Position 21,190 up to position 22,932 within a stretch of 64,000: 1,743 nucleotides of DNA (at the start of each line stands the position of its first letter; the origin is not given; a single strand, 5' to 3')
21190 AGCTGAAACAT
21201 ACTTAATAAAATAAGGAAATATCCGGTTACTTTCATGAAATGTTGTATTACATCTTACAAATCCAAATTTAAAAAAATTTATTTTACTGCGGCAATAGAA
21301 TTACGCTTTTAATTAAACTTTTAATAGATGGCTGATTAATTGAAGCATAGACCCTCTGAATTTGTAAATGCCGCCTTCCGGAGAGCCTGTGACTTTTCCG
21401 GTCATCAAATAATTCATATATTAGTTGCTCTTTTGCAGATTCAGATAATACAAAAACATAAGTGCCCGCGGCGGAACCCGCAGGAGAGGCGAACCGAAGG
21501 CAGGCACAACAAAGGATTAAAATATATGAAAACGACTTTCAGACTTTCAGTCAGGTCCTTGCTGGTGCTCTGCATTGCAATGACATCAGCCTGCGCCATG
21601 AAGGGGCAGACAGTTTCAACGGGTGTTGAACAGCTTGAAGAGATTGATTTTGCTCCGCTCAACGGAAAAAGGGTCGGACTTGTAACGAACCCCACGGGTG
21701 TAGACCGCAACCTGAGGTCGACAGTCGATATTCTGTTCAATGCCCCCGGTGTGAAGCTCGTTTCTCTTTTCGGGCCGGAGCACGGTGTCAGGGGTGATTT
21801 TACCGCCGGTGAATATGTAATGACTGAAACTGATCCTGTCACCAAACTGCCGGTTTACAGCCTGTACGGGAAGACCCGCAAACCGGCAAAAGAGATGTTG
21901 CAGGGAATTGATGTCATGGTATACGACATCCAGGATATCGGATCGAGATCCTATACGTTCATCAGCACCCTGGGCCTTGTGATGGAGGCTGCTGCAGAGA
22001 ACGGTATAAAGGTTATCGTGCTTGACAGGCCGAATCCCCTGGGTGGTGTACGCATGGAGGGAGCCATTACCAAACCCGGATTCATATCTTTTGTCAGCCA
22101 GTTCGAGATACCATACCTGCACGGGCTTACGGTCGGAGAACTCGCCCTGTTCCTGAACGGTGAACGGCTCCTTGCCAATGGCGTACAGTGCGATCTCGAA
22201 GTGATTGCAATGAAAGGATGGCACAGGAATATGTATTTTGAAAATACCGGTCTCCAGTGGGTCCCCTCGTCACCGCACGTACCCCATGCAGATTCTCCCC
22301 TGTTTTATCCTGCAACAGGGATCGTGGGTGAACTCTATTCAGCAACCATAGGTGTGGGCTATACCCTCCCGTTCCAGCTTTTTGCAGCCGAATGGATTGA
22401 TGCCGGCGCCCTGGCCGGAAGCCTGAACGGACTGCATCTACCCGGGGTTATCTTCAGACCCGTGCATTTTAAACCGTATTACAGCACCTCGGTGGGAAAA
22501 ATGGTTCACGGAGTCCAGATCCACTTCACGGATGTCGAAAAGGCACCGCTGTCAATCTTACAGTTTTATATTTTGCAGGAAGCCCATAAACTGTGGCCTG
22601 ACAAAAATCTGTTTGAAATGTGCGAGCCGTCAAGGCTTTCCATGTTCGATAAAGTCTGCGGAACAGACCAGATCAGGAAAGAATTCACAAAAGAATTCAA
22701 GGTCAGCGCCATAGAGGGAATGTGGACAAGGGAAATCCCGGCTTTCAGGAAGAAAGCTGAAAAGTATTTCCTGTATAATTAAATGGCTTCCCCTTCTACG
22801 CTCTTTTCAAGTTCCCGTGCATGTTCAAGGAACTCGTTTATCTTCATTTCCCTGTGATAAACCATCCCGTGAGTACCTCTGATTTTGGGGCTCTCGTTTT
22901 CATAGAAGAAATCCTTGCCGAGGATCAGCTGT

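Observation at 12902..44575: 32-kb contiguous peptidoglycan/muropeptide harvesting locus fed by a SusC/SusD pair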

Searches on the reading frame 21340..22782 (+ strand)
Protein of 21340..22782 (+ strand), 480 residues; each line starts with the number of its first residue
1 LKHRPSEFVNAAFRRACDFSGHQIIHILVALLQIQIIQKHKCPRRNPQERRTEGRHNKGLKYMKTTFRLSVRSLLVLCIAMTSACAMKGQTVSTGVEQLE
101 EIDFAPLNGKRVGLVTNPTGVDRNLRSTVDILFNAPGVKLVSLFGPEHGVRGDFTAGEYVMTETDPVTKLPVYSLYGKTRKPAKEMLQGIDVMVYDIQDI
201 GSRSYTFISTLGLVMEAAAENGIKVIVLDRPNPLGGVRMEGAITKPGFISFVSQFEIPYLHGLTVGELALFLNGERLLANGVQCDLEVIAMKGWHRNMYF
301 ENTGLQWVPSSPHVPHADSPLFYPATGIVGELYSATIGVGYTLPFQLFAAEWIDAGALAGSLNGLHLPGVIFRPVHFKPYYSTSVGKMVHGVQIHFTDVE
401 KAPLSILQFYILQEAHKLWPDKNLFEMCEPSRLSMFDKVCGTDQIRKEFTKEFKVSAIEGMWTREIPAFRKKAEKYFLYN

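Call 3: search_protein_families(library=pfam, proteins=[window:21340-22782:+], max_evalue=0.001)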
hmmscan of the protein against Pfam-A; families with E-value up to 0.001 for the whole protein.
window:21340-22782:+ (480 aa): 2 families
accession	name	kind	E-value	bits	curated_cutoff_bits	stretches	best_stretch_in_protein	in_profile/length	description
PF07075.17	NamZ_N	-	1.2e-83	280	26.9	1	112-317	1-202/203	Exo-beta-N-acetylmuramidase NamZ, N-terminal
PF20732.2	NamZ_C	-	7.1e-38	131.2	25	1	321-479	1-152/152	Exo-beta-N-acetylmuramidase NamZ, C-terminal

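Call 5: search_protein_families(library=ncbifam, proteins=[window:21340-22782:+], max_evalue=0.01)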
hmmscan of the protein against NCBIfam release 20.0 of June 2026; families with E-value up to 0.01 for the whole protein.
window:21340-22782:+ (480 aa): 0 families

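Call 20: find_related_loci(query=window:21526-22782:+, collection=genome_contigs, flank=10000)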
Query window:21526-22782:+ (418 aa) in genome_contigs; peptide patterns used: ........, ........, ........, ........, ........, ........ (x = any residue, [..] = any of these).
600 stretches matched a pattern (row limit reached: there are more); 525 encode a relative of the query (tblastn E <= 1e-3); the best 80 are kept; 80 distinct loci.
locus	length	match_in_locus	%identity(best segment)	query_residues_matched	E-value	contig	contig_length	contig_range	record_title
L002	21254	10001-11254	96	1-418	0e+0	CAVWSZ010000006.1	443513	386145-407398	MAG: uncultured Bacteroidales bacterium isolate MFD01299.bin.2.84 genome assembly, contig: contig_24140, whole genome sh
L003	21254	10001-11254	94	1-418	0e+0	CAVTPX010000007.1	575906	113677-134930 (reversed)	MAG: uncultured Bacteroidales bacterium isolate MFD00905.bin.1.96 genome assembly, contig: contig_24127, whole genome sh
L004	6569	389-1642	86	1-418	0e+0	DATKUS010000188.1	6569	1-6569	MAG TPA_asm: Bacteroidales bacterium isolate SMAG_U14113 k141_2720612, whole genome shotgun sequence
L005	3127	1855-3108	82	1-418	0e+0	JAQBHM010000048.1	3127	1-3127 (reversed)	MAG: Bacteroidales bacterium isolate MAG_454_bin-06 454_bin-06_ctg-048, whole genome shotgun sequence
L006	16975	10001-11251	76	1-418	0e+0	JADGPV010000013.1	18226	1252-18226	MAG: Bacteroidales bacterium isolate Chersky_261 k127_763795, whole genome shotgun sequence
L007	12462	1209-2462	72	1-418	0e+0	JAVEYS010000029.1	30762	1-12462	MAG: Bacteroidales bacterium isolate BF4_36 NODE_4288_length_30762_cov_6.454807_Biofilm4, whole genome shotgun sequence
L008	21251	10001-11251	72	1-417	0e+0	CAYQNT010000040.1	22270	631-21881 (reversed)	MAG TPA_asm: uncultured Rikenella sp. isolate SRP294416_co3_180 genome assembly, contig: NODE_3416_length_22270_cov_3.96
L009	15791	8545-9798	71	1-418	0e+0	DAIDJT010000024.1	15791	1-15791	MAG TPA_asm: Bacteroidales bacterium isolate clean389 NODE_24_length_15791_cov_2.962008, whole genome shotgun sequence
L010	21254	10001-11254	72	1-418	0e+0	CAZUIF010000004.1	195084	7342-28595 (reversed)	MAG TPA_asm: uncultured Rikenella sp. isolate binchicken_co190_102 genome assembly, contig: NODE_103_length_195084_cov_2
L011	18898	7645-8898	70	1-418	0e+0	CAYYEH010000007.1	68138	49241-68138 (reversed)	MAG TPA_asm: uncultured Rikenella sp. isolate binchicken_co22_192 genome assembly, contig: NODE_445_length_68138_cov_23.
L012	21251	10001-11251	71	1-417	0e+0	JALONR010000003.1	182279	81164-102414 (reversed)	MAG: Bacteroidales bacterium isolate Prado082 scaffold_88, whole genome shotgun sequence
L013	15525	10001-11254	72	1-418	0e+0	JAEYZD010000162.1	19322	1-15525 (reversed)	MAG: Bacteroidetes bacterium isolate OH_CBlB_76 k127_2279060, whole genome shotgun sequence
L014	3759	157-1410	72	1-418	0e+0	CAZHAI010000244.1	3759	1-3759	MAG TPA_asm: uncultured Rikenella sp. isolate binchicken_co269_248 genome assembly, contig: NODE_26002_length_3759_cov_5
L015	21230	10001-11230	70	12-418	0e+0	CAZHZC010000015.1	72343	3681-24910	MAG TPA_asm: uncultured Rikenella sp. isolate binchicken_co39_500 genome assembly, contig: NODE_765_length_72343_cov_22.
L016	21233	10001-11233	70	7-417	0e+0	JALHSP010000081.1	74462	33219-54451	MAG: Bacteroidales bacterium isolate PFL1 seq_2069436, whole genome shotgun sequence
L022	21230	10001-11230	67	8-417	0e+0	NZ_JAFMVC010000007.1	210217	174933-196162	Carboxylicivirga sp. A043 7_length=210218, whole genome shotgun sequence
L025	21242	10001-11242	66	1-417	0e+0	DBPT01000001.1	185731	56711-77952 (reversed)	MAG TPA_asm: Prolixibacteraceae bacterium UBA1413 UBA1413_contig_2507, whole genome shotgun sequence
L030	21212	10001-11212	67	9-417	0e+0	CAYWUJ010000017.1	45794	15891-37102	MAG TPA_asm: uncultured Prolixibacteraceae bacterium isolate SRP192927_co6_198 genome assembly, contig: NODE_1165_length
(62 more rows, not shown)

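Call 80: search_protein_families(library=pfam, proteins=[L022:8459-9886:-, L022:11748-12866:-, L022:15836-16741:-, L016:11240-12685:-, L025:11571-13079:+, L025:13226-14008:-, L030:13070-14113:-, L030:14124-15194:-, L016:4680-5792:-, L025:17575-18534:+], max_evalue=0.001)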
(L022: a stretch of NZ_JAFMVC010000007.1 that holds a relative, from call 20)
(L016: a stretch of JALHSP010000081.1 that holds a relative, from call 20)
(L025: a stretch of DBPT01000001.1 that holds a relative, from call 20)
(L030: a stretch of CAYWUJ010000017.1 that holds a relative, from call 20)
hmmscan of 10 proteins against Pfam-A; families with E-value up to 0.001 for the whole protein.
L022:8459-9886:- (475 aa): 1 family
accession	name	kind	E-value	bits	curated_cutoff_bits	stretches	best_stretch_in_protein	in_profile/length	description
PF01841.26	Transglut_core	-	3.5e-17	63.1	23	1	297-400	3-108/108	Transglutaminase-like superfamily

L022:11748-12866:- (372 aa): 0 families

L022:15836-16741:- (301 aa): 6 families
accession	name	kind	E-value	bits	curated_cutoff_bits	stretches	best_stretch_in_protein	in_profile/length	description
PF00583.31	Acetyltransf_1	-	2.7e-21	76.4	20.7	2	41-111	24-96/116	Acetyltransferase (GNAT) family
PF13508.13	Acetyltransf_7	-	1.3e-14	54.8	27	1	48-107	4-61/84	Acetyltransferase (GNAT) domain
PF13673.13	Acetyltransf_10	-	8e-10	39.2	23.6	1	48-108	32-85/128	Acetyltransferase (GNAT) domain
PF13527.13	Acetyltransf_9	-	2.8e-08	34.2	25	0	7-111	4-109/127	Acetyltransferase (GNAT) domain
PF14542.12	Acetyltransf_CG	-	6.5e-06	26.6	30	0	221-267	12-58/80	GCN5-related N-acetyl-transferase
PF23209.2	IDM1_C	-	0.00045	20.7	33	0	53-104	39-87/140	Increased DNA methylation 1, C-terminal domain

L016:11240-12685:- (481 aa): 1 family
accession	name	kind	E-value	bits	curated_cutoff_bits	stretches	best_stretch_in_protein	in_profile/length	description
PF02638.21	GHL10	-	2.6e-64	217.8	27.9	2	38-218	1-176/311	Glycosyl hydrolase-like 10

L025:11571-13079:+ (502 aa): 3 families
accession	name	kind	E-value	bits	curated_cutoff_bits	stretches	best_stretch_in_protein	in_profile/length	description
PF22842.2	Pel9A-like_beta_helix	-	1.7e-17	63.9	25.2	1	18-302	7-331/370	Pel9A-like, right handed beta helix region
PF13229.12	Beta_helix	-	2e-10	40.9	25.9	1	105-291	2-157/158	Right handed beta helix region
PF05048.19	NosD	-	0.00063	19.7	23.6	1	104-164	83-166/212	Periplasmic copper-binding protein (NosD)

L025:13226-14008:- (260 aa): 1 family
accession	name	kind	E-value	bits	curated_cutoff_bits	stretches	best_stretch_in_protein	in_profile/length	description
PF01522.26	Polysacc_deac_1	-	1.5e-12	48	23.1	1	46-178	4-123/124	Polysaccharide deacetylase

L030:13070-14113:- (347 aa): 1 family
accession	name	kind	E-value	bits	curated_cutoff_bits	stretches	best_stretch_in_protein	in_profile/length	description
PF01208.23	URO-D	-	1.7e-23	83.7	23.9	1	150-344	150-345/346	Uroporphyrinogen decarboxylase (URO-D)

L030:14124-15194:- (356 aa): 4 families
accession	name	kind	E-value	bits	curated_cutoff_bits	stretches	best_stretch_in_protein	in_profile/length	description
PF03193.22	RsgA_GTPase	-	6.2e-48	163.3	30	1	86-262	1-173/174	RsgA GTPase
PF00005.33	ABC_tran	-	5.4e-07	30.7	25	1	191-240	7-59/137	ABC transporter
PF00009.33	GTP_EFTU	-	5.1e-06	26.6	26.5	1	103-192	85-182/188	Elongation factor Tu GTP binding domain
PF01926.29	MMR_HSR1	-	9.8e-06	26.1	21.9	1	199-257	3-56/113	50S ribosome-binding GTPase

L016:4680-5792:- (370 aa): 0 families

L025:17575-18534:+ (319 aa): 2 families
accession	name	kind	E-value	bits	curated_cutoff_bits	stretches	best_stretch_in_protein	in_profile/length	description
PF02826.25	2-Hacid_dh_C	-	5.4e-56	189.2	25.1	1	107-286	1-178/178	D-isomer specific 2-hydroxyacid dehydrogenase, NAD binding domain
PF00389.36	2-Hacid_dh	-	8.5e-28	97.1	24.6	1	24-316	20-133/134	D-isomer specific 2-hydroxyacid dehydrogenase, catalytic domain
